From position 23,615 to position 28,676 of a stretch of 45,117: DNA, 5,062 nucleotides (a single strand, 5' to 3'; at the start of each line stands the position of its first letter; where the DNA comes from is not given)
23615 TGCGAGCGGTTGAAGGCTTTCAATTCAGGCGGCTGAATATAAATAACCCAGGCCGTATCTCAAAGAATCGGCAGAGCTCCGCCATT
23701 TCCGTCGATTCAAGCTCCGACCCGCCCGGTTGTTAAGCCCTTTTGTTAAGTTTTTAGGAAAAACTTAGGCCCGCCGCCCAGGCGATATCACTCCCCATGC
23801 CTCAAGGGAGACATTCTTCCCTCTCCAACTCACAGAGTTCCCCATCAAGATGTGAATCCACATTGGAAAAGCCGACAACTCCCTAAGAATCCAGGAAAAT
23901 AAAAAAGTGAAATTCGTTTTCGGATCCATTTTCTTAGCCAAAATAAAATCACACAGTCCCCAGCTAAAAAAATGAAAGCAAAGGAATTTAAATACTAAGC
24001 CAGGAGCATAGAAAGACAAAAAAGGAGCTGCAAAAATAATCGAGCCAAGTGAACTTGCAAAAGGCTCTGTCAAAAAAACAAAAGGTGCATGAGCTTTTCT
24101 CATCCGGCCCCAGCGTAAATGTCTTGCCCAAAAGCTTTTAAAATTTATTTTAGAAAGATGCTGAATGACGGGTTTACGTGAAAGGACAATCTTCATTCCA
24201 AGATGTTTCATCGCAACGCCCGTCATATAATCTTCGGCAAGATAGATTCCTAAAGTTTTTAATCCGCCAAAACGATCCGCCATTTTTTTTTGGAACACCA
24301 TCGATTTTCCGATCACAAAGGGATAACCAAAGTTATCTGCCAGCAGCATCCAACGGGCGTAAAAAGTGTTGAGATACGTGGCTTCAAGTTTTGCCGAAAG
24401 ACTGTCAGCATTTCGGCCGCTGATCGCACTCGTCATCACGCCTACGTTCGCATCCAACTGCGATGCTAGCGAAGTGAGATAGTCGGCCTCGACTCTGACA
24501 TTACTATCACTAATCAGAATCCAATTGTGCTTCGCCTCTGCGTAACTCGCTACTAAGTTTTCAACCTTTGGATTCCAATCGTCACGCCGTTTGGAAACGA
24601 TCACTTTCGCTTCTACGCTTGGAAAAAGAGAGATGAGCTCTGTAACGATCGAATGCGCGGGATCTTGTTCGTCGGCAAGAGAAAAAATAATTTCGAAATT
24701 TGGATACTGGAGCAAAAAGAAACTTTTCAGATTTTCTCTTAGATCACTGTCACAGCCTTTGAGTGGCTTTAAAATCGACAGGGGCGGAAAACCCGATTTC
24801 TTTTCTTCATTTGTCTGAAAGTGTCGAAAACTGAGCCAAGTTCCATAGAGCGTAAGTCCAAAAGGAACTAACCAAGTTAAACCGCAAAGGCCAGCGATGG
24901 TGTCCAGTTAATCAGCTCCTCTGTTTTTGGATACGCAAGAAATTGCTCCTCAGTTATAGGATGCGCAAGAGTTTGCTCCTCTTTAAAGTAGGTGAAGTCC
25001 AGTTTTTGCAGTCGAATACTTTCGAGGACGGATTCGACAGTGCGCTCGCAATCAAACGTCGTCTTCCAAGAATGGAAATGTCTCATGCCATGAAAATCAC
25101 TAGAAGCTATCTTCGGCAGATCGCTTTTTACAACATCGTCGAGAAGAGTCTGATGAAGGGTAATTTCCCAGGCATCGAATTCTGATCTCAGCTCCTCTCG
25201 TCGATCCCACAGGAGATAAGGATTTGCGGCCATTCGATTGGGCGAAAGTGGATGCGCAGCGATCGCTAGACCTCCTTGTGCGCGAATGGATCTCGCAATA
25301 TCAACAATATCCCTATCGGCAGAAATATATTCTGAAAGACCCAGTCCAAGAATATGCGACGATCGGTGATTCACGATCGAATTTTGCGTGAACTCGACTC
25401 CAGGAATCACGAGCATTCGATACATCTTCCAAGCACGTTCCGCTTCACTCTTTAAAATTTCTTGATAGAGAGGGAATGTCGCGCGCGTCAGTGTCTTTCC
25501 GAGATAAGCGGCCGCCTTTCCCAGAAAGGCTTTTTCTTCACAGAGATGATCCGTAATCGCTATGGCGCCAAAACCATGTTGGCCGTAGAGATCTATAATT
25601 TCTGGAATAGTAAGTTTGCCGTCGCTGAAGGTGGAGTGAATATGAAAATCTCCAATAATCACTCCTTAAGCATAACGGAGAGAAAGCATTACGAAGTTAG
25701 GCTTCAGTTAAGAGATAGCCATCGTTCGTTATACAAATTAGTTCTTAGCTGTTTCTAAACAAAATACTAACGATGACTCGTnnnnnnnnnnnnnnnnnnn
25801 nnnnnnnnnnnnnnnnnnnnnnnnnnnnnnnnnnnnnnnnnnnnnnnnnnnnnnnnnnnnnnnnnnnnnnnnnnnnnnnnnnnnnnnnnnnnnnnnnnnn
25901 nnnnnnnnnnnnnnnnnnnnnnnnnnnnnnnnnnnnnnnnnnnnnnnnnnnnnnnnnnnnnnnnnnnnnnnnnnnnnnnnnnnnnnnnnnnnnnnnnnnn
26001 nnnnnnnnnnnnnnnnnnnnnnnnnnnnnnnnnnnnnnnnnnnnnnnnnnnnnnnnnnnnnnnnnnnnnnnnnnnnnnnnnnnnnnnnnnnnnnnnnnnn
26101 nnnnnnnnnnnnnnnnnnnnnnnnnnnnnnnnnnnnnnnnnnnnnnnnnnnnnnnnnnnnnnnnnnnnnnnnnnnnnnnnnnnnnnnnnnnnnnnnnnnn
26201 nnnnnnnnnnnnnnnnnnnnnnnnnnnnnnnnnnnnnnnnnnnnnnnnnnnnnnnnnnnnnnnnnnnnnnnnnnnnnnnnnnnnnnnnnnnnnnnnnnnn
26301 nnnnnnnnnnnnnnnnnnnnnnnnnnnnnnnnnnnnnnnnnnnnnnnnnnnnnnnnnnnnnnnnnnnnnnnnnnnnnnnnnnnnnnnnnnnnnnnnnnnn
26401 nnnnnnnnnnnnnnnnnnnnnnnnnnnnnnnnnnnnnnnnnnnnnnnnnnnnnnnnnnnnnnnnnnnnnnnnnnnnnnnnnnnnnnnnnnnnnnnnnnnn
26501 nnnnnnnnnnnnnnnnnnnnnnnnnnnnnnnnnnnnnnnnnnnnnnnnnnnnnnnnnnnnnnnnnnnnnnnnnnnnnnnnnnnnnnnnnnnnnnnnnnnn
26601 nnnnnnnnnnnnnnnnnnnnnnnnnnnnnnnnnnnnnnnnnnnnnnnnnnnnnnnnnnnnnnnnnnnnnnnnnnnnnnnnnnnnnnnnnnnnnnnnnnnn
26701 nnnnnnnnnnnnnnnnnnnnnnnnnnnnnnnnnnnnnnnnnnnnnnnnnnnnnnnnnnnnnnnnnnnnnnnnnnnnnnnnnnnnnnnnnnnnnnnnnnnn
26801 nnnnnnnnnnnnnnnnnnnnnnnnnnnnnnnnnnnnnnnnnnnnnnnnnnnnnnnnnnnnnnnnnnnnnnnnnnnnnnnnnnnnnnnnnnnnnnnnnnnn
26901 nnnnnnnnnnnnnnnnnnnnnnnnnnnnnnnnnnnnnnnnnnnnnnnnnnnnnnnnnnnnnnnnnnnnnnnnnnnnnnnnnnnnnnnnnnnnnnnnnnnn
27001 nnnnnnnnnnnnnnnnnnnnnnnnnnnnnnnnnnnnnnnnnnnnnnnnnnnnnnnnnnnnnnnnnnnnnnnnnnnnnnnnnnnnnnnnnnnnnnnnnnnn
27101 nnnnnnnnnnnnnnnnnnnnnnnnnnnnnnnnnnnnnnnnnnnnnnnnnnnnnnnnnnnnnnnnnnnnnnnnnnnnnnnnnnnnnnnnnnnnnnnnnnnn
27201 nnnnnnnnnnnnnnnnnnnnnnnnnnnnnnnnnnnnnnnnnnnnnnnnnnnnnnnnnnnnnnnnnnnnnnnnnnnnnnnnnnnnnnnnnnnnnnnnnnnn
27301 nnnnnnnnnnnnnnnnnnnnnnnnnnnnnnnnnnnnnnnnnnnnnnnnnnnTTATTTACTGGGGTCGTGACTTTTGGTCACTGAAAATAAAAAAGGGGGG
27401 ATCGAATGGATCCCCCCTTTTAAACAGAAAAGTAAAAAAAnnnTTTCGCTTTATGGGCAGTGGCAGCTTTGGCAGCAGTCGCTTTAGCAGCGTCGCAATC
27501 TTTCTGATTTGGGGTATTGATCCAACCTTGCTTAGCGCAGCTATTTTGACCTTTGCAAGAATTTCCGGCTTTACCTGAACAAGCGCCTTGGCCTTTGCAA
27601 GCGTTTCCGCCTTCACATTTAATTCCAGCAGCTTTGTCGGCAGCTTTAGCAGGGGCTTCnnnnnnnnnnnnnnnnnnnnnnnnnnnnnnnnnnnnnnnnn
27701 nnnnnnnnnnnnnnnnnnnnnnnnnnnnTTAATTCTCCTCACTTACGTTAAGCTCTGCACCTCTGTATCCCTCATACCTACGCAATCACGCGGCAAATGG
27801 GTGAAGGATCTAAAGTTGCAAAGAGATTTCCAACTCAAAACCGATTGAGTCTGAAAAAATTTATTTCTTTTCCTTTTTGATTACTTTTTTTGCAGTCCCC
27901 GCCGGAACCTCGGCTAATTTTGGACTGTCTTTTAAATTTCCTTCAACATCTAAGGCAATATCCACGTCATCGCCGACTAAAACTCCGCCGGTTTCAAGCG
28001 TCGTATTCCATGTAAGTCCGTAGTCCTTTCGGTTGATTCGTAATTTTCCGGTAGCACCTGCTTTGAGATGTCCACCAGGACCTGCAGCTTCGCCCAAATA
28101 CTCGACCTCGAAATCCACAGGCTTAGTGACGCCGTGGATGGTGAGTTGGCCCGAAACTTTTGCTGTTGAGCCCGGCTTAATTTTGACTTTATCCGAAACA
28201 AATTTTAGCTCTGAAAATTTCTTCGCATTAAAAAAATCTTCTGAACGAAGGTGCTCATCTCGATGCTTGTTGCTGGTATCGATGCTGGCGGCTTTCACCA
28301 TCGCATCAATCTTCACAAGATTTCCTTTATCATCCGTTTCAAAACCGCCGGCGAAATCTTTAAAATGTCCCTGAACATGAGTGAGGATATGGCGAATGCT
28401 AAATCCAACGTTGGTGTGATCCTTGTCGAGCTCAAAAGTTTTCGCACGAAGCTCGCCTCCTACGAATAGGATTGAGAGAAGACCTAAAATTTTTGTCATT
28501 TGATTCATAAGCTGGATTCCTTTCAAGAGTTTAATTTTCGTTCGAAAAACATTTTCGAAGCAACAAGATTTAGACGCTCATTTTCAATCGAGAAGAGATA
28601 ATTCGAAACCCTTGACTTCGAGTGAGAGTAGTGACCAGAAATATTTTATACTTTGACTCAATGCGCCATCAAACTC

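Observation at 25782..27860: Exported six-Cys peptide + MNIO (DUF692) + DUF2063: a bufferin-like periplasmic RiPP cluster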

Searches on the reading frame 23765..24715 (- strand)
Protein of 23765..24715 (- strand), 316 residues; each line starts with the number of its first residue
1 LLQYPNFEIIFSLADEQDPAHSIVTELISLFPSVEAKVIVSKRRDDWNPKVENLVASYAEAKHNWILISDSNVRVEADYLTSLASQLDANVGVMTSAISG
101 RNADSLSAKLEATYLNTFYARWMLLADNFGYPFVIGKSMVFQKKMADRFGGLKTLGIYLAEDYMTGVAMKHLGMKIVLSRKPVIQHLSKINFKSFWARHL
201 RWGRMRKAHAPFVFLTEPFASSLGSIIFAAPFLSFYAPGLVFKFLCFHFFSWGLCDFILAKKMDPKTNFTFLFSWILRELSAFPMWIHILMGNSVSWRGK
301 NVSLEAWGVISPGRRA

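Call 3: search_protein_families(library=pfam, proteins=[window:23765-24715:-], max_evalue=0.1)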
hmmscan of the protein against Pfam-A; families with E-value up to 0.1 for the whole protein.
window:23765-24715:- (316 aa): 4 families
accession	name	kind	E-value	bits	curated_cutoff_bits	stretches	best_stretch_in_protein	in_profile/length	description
PF13506.12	Glyco_transf_21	-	4.4e-43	147.2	21.7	1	32-204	1-174/174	Glycosyl transferase family 21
PF13641.12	Glyco_tranf_2_3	-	6.1e-16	59.6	27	1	3-203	27-228/230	Glycosyltransferase like family 2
PF13632.12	Glyco_trans_2_3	-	2.6e-13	50.7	27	1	65-248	1-191/198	Glycosyl transferase family group 2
PF00535.33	Glycos_transf_2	-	0.0016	18.8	23.3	1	4-147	25-165/168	Glycosyl transferase family 2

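Call 4: search_protein_families(library=ncbifam, proteins=[window:23765-24715:-], max_evalue=0.1)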
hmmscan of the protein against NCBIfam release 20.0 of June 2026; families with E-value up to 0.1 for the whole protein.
window:23765-24715:- (316 aa): 3 families
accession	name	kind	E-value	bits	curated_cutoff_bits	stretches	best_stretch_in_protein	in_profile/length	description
TIGR03472.1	HpnI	equivalog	4.5e-51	173.8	310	1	3-309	67-369/373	bacteriohopanetetrol glucosamine biosynthesis glycosyltransferase HpnI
TIGR03030.1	CelA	equivalog_domain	0.0017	16.4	699.1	1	118-204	291-375/714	UDP-forming cellulose synthase catalytic subunit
TIGR03469.1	HpnB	hypoth_equivalog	0.078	12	379.25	0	42-180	112-257/386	hopene-associated glycosyltransferase HpnB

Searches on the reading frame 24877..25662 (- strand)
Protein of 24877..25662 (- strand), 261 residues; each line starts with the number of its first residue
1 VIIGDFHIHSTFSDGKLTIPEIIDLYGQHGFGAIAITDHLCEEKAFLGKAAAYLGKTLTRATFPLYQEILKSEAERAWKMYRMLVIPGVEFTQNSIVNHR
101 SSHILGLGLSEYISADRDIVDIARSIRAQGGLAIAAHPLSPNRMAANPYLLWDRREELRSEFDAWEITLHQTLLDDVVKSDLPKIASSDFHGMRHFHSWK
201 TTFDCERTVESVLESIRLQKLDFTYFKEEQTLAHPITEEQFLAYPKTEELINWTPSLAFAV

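Call 3: search_protein_families(library=pfam, proteins=[window:24877-25662:-], max_evalue=0.1)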
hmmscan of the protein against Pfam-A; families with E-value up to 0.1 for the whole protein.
window:24877-25662:- (261 aa): 1 family
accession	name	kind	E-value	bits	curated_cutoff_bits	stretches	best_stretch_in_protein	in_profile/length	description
PF02811.25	PHP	-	9e-07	29.8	26.4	1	5-51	1-51/164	PHP domain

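Call 4: search_protein_families(library=ncbifam, proteins=[window:24877-25662:-], max_evalue=0.1)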
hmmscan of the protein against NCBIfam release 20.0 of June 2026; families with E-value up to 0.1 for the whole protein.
window:24877-25662:- (261 aa): 11 families
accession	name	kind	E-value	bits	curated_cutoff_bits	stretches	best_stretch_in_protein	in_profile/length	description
NF038032.1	CehA_McbA_metalo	domain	2.8e-13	50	80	1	4-168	5-145/315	CehA/McbA family metallohydrolase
NF041661.1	Cycl_ph_dihydrol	equivalog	7.6e-08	32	500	1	5-42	1-38/259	phosphoribosyl 1,2-cyclic phosphate 1,2-diphosphodiesterase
NF045780.1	TrlF_fam_ATP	equivalog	1.7e-07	30.4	350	1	5-125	9-113/944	TrlF family AAA-like ATPase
NF006375.0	PRK08609.1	equivalog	7.3e-07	28.1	426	1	2-39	335-372/571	DNA polymerase/3'-5' exonuclease PolX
NF041577.1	nside_bi_sphtase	equivalog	8.2e-07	28.4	400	1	4-41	4-41/276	3',5'-nucleoside bisphosphate phosphatase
NF047791.1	RNaseRnm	equivalog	3.6e-06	26.4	375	1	3-40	2-39/275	RNase RNM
NF004981.0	PRK06361.1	equivalog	7.4e-06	25.5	117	1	5-40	3-38/217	histidinol phosphate phosphatase domain-containing protein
NF005928.0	PRK07945.1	equivalog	0.003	17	250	1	3-40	99-136/337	PHP domain-containing protein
TIGR01856.1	hisJ_fam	subfamily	0.0035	17.1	90.2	1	5-68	2-62/252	histidinol-phosphatase HisJ family protein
NF006251.0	PRK08392.1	equivalog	0.043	13.3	212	1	5-40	3-38/216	hypothetical protein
NF004086.0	PRK05588.1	equivalog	0.061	13.3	321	0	5-40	3-38/255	histidinol phosphate phosphatase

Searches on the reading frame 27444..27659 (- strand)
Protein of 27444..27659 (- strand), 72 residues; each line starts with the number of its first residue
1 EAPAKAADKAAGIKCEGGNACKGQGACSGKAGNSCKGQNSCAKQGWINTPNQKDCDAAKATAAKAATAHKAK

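Call 27: search_protein_families(library=ncbifam, proteins=[window:27444-27659:-], max_evalue=0.01)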
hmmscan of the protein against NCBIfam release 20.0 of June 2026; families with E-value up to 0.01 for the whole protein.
seq(72 aa): 1 family
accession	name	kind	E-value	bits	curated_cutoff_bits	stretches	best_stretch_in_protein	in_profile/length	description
NF050166.1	Cu_RiPP_BufA2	equivalog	1.4e-10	41.2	60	1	2-61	19-77/79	BufA2 family periplasmic bufferin-type metallophore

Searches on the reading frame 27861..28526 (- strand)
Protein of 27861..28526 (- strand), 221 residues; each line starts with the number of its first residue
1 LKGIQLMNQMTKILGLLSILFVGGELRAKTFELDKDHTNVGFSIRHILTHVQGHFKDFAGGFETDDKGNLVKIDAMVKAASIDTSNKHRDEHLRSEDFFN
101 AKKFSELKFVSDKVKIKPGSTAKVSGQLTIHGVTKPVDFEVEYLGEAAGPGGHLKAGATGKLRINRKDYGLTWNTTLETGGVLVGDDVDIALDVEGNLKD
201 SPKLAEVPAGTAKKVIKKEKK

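Call 3: search_protein_families(library=pfam, proteins=[window:27861-28526:-], max_evalue=0.1)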
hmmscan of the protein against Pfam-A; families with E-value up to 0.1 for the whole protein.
window:27861-28526:- (221 aa): 1 family
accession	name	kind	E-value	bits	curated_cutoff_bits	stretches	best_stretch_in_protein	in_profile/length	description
PF04264.18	YceI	-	3.3e-44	151.3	23.7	1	31-195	1-149/150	YceI-like domain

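Call 4: search_protein_families(library=ncbifam, proteins=[window:27861-28526:-], max_evalue=0.1)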
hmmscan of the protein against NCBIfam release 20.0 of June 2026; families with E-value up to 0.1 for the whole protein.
window:27861-28526:- (221 aa): 2 families
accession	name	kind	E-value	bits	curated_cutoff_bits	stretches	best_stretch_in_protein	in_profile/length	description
NF002994.0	PRK03757.1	equivalog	2.5e-36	125.3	232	1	13-196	7-188/191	YceI family protein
NF005911.0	PRK07899.1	equivalog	0.026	13.2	691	1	21-55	164-198/486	30S ribosomal protein S1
